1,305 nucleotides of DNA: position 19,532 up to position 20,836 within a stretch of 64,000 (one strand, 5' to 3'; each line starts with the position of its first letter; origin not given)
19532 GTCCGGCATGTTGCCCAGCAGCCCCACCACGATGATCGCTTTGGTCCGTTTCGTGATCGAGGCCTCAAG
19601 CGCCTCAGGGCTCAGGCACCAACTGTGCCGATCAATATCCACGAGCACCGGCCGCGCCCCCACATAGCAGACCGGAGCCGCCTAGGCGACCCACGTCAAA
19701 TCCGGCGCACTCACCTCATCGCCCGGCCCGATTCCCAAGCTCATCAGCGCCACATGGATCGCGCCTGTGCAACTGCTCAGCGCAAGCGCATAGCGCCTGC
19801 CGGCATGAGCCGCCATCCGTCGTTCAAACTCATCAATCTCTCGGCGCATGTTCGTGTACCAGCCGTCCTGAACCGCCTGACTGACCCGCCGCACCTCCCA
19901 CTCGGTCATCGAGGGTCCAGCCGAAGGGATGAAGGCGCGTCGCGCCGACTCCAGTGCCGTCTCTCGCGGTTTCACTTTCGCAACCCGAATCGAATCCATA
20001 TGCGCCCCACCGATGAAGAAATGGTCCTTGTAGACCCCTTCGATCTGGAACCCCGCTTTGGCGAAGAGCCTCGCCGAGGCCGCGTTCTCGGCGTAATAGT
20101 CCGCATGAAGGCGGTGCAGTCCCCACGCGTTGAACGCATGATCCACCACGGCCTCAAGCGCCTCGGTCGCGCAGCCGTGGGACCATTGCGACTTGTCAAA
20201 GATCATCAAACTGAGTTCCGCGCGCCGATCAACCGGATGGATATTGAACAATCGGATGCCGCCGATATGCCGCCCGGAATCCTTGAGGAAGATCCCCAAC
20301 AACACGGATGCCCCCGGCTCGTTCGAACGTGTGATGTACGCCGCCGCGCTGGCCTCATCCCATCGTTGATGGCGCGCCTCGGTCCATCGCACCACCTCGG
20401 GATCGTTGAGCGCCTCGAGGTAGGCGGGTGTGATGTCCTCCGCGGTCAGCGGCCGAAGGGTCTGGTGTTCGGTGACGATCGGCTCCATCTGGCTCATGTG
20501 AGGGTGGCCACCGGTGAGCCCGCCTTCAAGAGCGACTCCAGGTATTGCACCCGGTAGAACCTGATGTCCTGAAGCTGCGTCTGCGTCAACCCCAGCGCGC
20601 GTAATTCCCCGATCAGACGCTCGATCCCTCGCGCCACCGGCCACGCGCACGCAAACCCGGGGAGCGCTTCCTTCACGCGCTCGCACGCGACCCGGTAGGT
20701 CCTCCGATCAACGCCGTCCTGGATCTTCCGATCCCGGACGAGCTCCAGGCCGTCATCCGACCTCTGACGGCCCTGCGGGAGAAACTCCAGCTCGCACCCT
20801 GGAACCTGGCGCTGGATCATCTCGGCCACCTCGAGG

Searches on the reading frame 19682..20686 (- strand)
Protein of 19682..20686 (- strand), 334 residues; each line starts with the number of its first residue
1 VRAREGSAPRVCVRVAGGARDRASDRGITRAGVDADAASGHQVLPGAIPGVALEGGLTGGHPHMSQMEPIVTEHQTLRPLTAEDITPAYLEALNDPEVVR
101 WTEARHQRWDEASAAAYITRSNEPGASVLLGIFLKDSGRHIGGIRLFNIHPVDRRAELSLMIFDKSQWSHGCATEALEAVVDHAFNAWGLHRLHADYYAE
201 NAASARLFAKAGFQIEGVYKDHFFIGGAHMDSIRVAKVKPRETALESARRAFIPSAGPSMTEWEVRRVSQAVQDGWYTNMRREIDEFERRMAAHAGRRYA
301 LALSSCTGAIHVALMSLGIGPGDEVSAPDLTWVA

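Call 5: search_protein_families(library=pfam, proteins=[window:19682-20686:-], max_evalue=10)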
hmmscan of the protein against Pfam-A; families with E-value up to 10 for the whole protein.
window:19682-20686:- (334 aa): 7 families
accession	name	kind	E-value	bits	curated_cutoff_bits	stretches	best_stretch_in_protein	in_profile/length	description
PF13302.13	Acetyltransf_3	-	6.8e-29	101.8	25.4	1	76-214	3-138/138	Acetyltransferase (GNAT) domain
PF01041.23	DegT_DnrJ_EryC1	-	5.7e-18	65.7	19.8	1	260-334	3-76/360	DegT/DnrJ/EryC1/StrS aminotransferase family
PF00583.31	Acetyltransf_1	-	4.3e-11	43.5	20.7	1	100-213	15-116/116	Acetyltransferase (GNAT) family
PF13420.13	Acetyltransf_4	-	5.2e-09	36.8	24.3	1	127-233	49-154/155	Acetyltransferase (GNAT) domain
PF13523.12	Acetyltransf_8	-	0.0021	18.1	27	1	160-217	84-141/145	Acetyltransferase (GNAT) domain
PF00155.27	Aminotran_1_2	-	0.0037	17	19.7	1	284-333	44-102/361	Aminotransferase class I and II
PF13508.13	Acetyltransf_7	-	0.014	16.2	27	1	134-214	8-83/84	Acetyltransferase (GNAT) domain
